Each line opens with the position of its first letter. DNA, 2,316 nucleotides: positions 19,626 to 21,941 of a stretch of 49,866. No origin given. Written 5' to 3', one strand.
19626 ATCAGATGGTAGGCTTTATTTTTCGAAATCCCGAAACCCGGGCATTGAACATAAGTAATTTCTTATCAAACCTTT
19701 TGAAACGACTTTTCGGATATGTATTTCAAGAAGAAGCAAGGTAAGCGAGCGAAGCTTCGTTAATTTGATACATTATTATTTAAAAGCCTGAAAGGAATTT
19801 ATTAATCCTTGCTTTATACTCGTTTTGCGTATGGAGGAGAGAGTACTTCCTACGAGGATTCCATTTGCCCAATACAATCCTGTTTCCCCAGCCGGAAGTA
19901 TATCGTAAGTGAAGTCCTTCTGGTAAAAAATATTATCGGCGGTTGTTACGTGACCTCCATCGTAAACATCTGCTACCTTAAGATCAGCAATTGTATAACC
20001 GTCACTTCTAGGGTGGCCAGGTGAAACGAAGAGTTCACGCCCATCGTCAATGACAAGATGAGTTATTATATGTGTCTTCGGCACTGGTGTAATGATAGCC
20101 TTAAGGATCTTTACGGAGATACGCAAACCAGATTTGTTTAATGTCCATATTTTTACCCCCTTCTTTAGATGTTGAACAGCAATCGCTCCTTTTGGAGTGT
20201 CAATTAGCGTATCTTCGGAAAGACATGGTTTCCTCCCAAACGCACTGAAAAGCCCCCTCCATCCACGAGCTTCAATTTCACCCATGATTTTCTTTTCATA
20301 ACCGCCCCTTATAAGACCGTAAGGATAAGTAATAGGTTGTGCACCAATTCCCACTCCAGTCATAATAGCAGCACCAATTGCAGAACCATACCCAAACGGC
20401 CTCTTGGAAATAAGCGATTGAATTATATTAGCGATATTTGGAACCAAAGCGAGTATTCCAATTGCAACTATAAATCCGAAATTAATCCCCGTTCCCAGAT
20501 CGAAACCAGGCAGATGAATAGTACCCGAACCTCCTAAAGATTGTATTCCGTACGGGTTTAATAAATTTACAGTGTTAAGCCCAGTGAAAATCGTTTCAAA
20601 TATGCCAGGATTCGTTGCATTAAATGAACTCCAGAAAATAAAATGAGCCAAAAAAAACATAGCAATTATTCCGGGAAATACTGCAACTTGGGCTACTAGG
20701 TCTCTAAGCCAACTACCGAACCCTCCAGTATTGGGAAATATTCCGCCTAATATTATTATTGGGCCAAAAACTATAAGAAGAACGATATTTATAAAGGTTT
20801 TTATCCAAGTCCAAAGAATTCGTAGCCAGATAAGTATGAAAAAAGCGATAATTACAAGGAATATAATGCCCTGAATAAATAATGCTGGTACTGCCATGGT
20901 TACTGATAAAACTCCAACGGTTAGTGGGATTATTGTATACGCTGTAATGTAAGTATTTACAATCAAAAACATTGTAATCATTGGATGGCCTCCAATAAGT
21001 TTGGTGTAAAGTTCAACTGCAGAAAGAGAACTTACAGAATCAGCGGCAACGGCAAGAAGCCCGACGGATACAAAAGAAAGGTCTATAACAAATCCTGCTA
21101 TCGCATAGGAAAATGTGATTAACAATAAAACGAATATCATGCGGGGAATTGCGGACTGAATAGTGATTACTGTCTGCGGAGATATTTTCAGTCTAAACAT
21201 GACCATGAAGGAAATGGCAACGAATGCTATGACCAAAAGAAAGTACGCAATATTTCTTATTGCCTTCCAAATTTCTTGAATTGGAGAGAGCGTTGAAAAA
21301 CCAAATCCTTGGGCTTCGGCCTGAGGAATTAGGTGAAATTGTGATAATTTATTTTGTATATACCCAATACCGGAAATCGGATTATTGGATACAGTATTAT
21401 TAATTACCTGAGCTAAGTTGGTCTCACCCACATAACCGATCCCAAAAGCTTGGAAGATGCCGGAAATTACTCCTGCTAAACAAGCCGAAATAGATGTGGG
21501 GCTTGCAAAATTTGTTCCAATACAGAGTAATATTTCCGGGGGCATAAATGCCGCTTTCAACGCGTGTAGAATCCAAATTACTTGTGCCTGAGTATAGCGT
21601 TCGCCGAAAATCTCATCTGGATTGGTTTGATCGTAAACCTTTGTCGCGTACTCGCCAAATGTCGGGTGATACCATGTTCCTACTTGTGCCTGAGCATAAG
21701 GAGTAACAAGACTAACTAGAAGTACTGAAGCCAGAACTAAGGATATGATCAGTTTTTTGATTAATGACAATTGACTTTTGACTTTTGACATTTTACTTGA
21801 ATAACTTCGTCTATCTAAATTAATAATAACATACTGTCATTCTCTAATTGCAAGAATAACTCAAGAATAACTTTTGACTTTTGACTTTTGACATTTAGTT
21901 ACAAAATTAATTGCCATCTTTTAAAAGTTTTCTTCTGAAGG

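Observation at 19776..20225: Hint (intein/Hedgehog-like) autoprocessing domain at the C-terminus of the VirB6-like membrane protein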

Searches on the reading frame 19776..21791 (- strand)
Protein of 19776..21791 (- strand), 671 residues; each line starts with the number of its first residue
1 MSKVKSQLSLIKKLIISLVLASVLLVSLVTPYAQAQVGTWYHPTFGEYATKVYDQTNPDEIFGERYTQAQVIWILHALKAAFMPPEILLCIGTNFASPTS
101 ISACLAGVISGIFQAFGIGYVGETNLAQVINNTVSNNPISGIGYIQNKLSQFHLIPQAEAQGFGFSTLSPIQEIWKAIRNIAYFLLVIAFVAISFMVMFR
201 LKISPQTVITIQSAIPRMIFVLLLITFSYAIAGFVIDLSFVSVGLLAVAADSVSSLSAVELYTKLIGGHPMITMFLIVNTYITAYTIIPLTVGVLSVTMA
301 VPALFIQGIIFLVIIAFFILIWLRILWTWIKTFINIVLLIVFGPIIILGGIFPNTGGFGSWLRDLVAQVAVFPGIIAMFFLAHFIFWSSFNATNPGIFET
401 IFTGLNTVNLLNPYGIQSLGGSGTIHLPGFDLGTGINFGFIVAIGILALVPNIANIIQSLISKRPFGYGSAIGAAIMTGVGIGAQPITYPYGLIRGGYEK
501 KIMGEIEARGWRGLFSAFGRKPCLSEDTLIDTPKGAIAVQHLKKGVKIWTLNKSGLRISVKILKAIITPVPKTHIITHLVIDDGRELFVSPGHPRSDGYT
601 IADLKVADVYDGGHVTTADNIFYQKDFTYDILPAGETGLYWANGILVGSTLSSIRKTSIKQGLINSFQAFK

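Call 3: search_protein_families(library=pfam, proteins=[window:19776-21791:-], max_evalue=1)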
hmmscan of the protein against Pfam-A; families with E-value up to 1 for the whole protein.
window:19776-21791:- (671 aa): 2 families
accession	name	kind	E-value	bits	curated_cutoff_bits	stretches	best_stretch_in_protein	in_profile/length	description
PF13403.11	Hint_2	-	0.00023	22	28.4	1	522-559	1-38/147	Hint domain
PF14623.11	Vint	-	0.064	13.5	27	1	522-594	1-63/166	Hint-domain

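Call 4: search_protein_families(library=ncbifam, proteins=[window:19776-21791:-], max_evalue=1)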
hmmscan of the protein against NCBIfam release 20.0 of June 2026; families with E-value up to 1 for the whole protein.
window:19776-21791:- (671 aa): 1 family
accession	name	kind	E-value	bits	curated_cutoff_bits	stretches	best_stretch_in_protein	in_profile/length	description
NF040740.1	ornith_Ord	equivalog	0.02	14.3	400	1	432-493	130-189/335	2,4-diaminopentanoate dehydrogenase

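Call 6: find_homologous_proteins(query=window:19776-21791:-, max_evalue=0.001)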
Query window:19776-21791:- (671 aa): 363 proteins with E <= 0.001 among 8000 candidates; the best 120 are listed.
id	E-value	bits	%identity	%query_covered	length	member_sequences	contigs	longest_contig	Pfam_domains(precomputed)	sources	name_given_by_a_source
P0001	0.0e+0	1471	100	100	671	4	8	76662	-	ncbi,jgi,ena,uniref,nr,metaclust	ncbi:hypothetical protein A2714_03045 [Candidatus Woesebacteria bacterium RIFCSPHIGHO2_01_FULL_38_9]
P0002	0.0e+0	1146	98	57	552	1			-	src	-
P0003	1.5e-160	554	57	72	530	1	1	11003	-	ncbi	-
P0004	3.6e-160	553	53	76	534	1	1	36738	-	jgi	-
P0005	6.0e-153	529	53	73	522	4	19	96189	-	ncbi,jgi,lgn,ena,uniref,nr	ncbi:hypothetical protein A2715_03875 [Candidatus Woesebacteria bacterium RIFCSPHIGHO2_01_FULL_39_32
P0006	5.3e-142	493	43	96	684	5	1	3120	-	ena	-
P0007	8.0e-138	479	49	75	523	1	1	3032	-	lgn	-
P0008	9.8e-135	469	49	73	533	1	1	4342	-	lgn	-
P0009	2.4e-131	457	48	73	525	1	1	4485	-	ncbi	-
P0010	2.2e-127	444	45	72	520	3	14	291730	-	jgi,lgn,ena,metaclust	metaclust:\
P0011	3.3e-126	441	44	75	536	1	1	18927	-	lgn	-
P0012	3.9e-125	437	47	74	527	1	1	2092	-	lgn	-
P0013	3.1e-123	431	46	77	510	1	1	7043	-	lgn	-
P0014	3.4e-123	431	44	75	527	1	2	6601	-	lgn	-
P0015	2.1e-121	425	48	71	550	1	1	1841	-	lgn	-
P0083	4.4e-72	262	38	76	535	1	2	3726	-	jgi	jgi:hypothetical protein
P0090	2.7e-71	259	36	69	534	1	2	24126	-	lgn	-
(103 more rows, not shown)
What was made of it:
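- Sporadic distribution (call 6).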

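Call 24: find_encoding_contigs(protein=P0006, flank=5000, max_places=4)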
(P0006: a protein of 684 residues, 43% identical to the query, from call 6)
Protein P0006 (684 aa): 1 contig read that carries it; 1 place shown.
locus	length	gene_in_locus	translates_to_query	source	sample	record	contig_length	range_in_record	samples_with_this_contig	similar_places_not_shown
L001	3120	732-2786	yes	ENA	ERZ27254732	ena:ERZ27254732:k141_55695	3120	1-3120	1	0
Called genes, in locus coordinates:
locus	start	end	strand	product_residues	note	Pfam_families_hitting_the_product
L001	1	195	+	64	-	?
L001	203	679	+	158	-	-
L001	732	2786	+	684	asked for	-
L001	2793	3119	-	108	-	?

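Call 36: predict_structure(alignment_id=A3)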
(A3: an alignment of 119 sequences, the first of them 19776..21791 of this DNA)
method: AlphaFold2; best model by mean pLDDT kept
length: 671 residues; sequences in the alignment: 119
mean_pLDDT: 72.1   pTM: 0.61
mean pLDDT of the five models: 72.1, 71.6, 70.3, 70.1, 69.8
residues with pLDDT >= 90: 262; 70-90: 122; 50-70: 124; < 50: 163
segments of 3 or more residues with pLDDT < 50: 34-37, 138-140, 485-490, 519-658, 666-671
pLDDT, mean of each block of 10 residues (from residue 1): 73 92 85 52 66 68 60 70 78 81 89 73 64 57 62 60 72 94 95 84 74 90 96 96 98 97 96 95 91 78 91 93 96 98 97 92 98 98 96 93 94 95 85 92 96 95 87 71 51 56 67 51 41 35 35 33 34 31 38 39 39 35 33 35 34 43 48 39
secondary structure, 60 per line:
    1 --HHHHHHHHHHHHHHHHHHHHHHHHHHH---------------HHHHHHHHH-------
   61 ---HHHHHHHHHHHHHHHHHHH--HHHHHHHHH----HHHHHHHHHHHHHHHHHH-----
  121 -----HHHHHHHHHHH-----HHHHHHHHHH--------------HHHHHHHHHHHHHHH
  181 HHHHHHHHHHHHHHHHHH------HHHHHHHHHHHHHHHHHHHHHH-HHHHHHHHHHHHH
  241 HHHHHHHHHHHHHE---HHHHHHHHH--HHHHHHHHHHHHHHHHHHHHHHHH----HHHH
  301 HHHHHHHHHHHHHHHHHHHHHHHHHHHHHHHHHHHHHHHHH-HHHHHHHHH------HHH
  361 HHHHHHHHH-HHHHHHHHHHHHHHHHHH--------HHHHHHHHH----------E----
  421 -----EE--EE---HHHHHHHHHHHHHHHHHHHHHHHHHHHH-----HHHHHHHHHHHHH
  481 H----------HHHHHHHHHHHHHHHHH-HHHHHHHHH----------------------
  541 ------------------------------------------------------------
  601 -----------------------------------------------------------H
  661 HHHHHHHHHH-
elements in order (helices of 4 or more, strands of 3 or more residues): H3-29 H45-53 H64-82 H85-93 H98-115 H126-136 H142-151 H166-198 H205-226 H228-253 H258-266 H269-292 H297-341 H343-351 H358-369 H371-388 H397-405 H435-462 H468-481 H492-508 H510-518 H660-670
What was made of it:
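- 20406..21260 (-): Membrane core, residues 178-462, about 7 hydrophobic helices. It is the conserved part of the host family, with invariant residues such as P205, Q206, P216, F227, S228, G233, D237 and P344. AF2 pLDDT above 90 over roughly residues 170-470 (call 36).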

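Call 40: fold_search(model_id=the predicted structure, library=pdb)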
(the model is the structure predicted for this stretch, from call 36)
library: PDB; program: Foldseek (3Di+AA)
matches with E <= 10: 70; with E <= 0.001: 0
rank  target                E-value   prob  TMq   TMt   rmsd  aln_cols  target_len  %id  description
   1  8rt9_F                1.1e-01  0.69  0.15  0.29  12.8       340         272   13  Stalk complex full-length structure (TrwJ/VirB5-TrwI/VirB6) from the fully-assembled R388 type IV secretion system det (released 2024-06-19)
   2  7o3v_F                1.4e-01  0.80  0.17  0.33  11.3       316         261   14  Stalk complex structure (TrwJ/VirB5-TrwI/VirB6) from the fully-assembled R388 type IV secretion system determined by c (released 2022-06-22)
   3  7udn_B                2.3e-01  0.23  0.10  0.18  29.1       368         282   10  Crystal structure of designed helical repeat protein RPB_PLP1_R6 in alternative conformation 2 (released 2023-03-22)
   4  7o3v_J                2.7e-01  0.72  0.18  0.36  11.5       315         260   12  Stalk complex structure (TrwJ/VirB5-TrwI/VirB6) from the fully-assembled R388 type IV secretion system determined by c (released 2022-06-22)
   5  8rtd_H                9.2e-01  0.72  0.18  0.43   8.3       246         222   13  Stalk-Arches-IMC structure from the fully-assembled R388 type IV secretion system determined by cryo-EM. (released 2024-06-19)
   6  7udm_A                1.1e+00  0.33  0.15  0.30  24.5       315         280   10  Crystal structure of designed helical repeat protein RPB_PLP1_R6 in alternative conformation 1 (with peptide) (released 2023-03-22)
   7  8rtd_I                1.6e+00  0.47  0.16  0.42   9.7       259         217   13  Stalk-Arches-IMC structure from the fully-assembled R388 type IV secretion system determined by cryo-EM. (released 2024-06-19)
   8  3o1i_A                1.6e+00  0.09  0.11  0.21  23.2       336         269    9  Crystal Structure of the TorS sensor domain - TorT complex in the absence of ligand (released 2011-12-21)
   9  7udn_A                1.8e+00  0.08  0.09  0.17  28.4       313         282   10  Crystal structure of designed helical repeat protein RPB_PLP1_R6 in alternative conformation 2 (released 2023-03-22)
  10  3o1h_A                2.0e+00  0.07  0.10  0.19  19.4       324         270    9  Crystal Structure of the TorS sensor domain - TorT complex in the presence of TMAO (released 2011-12-21)
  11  7nez_A                2.1e+00  0.04  0.08  0.09  25.7       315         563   12  Structure of topotecan-bound ABCG2 (released 2021-04-21)
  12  7o0z_D                2.2e+00  0.06  0.08  0.15  20.3       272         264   14  ABC transporter NosFY, nucleotide-free in GDN (released 2022-11-02)
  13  6z66                  2.4e+00  0.06  0.09  0.12  27.2       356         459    9  Crystal structure of apo-state neurotensin receptor 1 (released 2021-02-10)
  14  7udm_B                2.5e+00  0.09  0.11  0.20  25.1       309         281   10  Crystal structure of designed helical repeat protein RPB_PLP1_R6 in alternative conformation 1 (with peptide) (released 2023-03-22)
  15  8qby_M                2.5e+00  0.05  0.05  0.06  15.7       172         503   12  Respiratory complex I from Paracoccus denitrificans in MSP2N2 nanodiscs (released 2024-09-11)
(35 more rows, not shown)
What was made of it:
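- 20406..21260 (-): Best Foldseek hits are TrwI/VirB6 of R388, but weak (E about 0.1, call 40).
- On VirB6/TrbL (host protein): TrwI/VirB6 chains take 5 of the top 7 Foldseek ranks, but at E 0.1-1.6, probability 0.47-0.80 and TM 0.29-0.43 (call 40).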

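Call 41: search_solved_structures(query=A3, max_evalue=10, show_alignments=2)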
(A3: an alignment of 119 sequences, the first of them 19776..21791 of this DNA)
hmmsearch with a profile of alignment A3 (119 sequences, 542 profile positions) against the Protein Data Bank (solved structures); distinct sequences matched with E-value up to 10: 0.
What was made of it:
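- On VirB6/TrbL (host protein): A family profile against PDB sequences finds nothing (call 41).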

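Call 42: search_protein_families(library=phrogs, proteins=[window:19776-21791:-], max_evalue=1)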
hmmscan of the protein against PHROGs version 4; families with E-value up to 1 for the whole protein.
window:19776-21791:- (671 aa): 1 family
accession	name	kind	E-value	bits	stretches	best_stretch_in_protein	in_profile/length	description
phrog_26446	-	DNA, RNA and nucleotide metabolism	0.4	9.7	1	522-554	366-398/761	anaerobic ribonucleoside reductase large subunit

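Call 51: find_encoding_contigs(protein=P0083, flank=5000, max_places=3)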
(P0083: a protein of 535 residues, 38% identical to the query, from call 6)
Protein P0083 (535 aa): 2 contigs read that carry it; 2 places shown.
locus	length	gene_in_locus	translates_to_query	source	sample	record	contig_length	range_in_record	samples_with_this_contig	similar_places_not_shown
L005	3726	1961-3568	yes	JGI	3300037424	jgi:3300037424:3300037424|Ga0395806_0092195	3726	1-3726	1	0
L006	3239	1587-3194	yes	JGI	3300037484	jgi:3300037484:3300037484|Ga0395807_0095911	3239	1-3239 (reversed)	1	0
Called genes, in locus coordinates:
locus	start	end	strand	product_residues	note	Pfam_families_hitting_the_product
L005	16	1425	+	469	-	PF18896:SLT_3 (faint)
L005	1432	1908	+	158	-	-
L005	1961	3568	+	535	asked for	-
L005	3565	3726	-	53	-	?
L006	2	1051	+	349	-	?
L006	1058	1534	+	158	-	-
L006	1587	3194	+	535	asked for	-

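Call 52: find_encoding_contigs(protein=P0090, flank=5000, max_places=3)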
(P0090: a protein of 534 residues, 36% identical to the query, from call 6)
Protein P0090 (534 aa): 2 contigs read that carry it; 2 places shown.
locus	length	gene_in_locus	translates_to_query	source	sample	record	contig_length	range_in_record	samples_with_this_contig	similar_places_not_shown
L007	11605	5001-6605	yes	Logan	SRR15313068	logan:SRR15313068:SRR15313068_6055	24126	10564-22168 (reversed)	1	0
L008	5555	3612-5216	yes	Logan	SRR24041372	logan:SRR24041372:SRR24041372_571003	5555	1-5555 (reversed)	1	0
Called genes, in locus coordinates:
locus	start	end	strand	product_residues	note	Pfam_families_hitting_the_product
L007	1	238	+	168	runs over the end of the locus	PF18895:T4SS_pilin (faint)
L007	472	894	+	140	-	PF18895:T4SS_pilin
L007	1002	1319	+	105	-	PF18895:T4SS_pilin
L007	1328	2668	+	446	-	-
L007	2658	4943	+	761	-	PF09992:NAGPA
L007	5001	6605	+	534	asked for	-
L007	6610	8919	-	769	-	-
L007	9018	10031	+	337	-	-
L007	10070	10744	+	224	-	-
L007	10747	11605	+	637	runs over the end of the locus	PF01935:DUF87, PF12846:AAA_10, PF19044:P-loop_TraG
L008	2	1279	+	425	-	?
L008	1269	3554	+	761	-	PF09992:NAGPA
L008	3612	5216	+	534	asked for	-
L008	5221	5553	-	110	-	?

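Call 63: find_encoding_contigs(protein=P0003, flank=4000, max_places=1)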
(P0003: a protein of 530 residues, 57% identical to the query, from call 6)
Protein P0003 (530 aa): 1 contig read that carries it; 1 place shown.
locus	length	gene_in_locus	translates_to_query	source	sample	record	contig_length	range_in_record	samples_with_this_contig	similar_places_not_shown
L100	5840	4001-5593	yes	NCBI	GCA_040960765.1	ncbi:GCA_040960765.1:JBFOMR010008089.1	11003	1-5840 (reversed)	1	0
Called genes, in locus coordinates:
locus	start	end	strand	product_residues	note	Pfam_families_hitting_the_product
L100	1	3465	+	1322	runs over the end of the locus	PF18896:SLT_3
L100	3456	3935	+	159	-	-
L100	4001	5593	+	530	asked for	-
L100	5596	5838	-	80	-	?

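Call 64: find_encoding_contigs(protein=P0004, flank=4000, max_places=1)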
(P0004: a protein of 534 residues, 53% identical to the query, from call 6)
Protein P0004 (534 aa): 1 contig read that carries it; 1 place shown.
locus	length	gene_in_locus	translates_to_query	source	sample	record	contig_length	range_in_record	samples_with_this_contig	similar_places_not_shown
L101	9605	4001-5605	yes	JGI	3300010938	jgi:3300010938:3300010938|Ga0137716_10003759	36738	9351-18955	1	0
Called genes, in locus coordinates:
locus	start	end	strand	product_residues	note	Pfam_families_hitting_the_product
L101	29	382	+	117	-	PF18895:T4SS_pilin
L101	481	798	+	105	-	PF18895:T4SS_pilin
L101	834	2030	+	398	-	-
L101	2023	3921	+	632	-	-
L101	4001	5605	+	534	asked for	-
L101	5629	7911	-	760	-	-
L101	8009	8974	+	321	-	PF13620:CarboxypepD_reg (weak)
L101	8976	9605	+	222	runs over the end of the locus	PF26593:TraC-like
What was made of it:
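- Tried and rejected: The next gene is the conserved convergent 753-aa homolog (calls 51, 52, 63, 64).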

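Call 81: list_cluster_members(proteins=[P0001, P0006])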
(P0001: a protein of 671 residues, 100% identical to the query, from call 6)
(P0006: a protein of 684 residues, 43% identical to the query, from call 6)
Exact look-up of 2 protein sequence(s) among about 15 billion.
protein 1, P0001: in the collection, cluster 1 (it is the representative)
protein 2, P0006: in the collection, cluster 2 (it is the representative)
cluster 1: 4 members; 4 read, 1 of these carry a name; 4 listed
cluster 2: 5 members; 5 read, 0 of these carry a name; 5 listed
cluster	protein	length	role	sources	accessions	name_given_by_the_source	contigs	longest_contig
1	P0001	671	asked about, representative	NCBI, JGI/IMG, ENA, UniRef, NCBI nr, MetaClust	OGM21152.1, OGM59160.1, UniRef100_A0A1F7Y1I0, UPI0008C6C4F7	hypothetical protein A2714_03045 [Candidatus Woesebacteria bacterium ... | Hint domain-containing protein n=2 Tax=Candidatus Woeseibacteriota TaxID=1752722 ... | MAG: hypothetical protein A2714_03045 [Candidatus Woesebacteria bacterium ...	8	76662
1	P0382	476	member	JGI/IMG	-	-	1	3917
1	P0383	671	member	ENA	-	-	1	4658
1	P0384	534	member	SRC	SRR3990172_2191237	-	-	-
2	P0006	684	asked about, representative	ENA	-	-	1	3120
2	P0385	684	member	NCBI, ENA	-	-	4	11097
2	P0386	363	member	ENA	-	-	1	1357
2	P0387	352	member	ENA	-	-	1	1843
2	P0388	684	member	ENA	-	-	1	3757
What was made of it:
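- Checked: It is 100% identical to NCBI OGM21152.1 from Candidatus Woesebacteria bacterium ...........2_01_FULL_38_9 (calls 6, 81). It is seen on 8 contigs, under two NCBI accessions, and as an independent ENA variant (call 81).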

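Call 83: search_protein_families(library=pfam, proteins=[L001:203-679:+], max_evalue=0.01)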
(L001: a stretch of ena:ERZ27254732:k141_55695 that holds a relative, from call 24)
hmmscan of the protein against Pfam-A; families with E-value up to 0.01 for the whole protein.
L001:203-679:+ (158 aa): 0 families

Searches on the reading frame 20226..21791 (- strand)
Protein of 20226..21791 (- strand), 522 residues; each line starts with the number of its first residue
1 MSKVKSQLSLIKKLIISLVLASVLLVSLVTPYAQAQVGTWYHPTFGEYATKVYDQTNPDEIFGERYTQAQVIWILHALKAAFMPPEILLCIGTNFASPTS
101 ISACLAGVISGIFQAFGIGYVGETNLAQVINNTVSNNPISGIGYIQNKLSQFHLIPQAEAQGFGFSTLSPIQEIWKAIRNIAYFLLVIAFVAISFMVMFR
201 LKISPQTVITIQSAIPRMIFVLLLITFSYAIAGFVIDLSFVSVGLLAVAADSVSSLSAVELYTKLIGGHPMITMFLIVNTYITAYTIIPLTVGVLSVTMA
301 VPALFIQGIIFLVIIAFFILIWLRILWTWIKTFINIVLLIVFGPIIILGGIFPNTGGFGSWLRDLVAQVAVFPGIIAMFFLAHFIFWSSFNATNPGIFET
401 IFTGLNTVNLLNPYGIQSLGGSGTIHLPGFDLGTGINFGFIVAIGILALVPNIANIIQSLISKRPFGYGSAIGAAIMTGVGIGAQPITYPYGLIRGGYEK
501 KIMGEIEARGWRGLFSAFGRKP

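Call 80: search_protein_families(library=pfam, alignment_id=A5, max_evalue=1)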
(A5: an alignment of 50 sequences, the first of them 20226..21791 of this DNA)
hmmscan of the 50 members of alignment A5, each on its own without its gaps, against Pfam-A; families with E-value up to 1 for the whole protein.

A. member 1, window:20226-21791:- (522 aa): 0 families

B. families by the number of members that match (of 50 scanned): 7 families
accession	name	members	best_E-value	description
PF03563.18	Bunya_G2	1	0.016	Bunyavirus glycoprotein G2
PF17056.10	KRE1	1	0.065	Killer toxin-resistance protein 1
PF22846.1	CATSPERG_C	1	0.099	CATSPERG C-terminal domain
PF12693.12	GspL_C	1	0.24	GspL periplasmic domain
PF13430.11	DUF4112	1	0.3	Domain of unknown function (DUF4112)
PF25307.1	SEA_Gpr126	1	0.37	SEA domain of adhesion GPCR Gpr126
PF15576.11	DUF4661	1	0.71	Domain of unknown function (DUF4661)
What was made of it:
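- Tried and rejected: Pfam on the query and 49 homologs, NCBIfam, PHROGs, and a family profile against PDB were all negative (calls 3, 4, 41, 42, 80).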
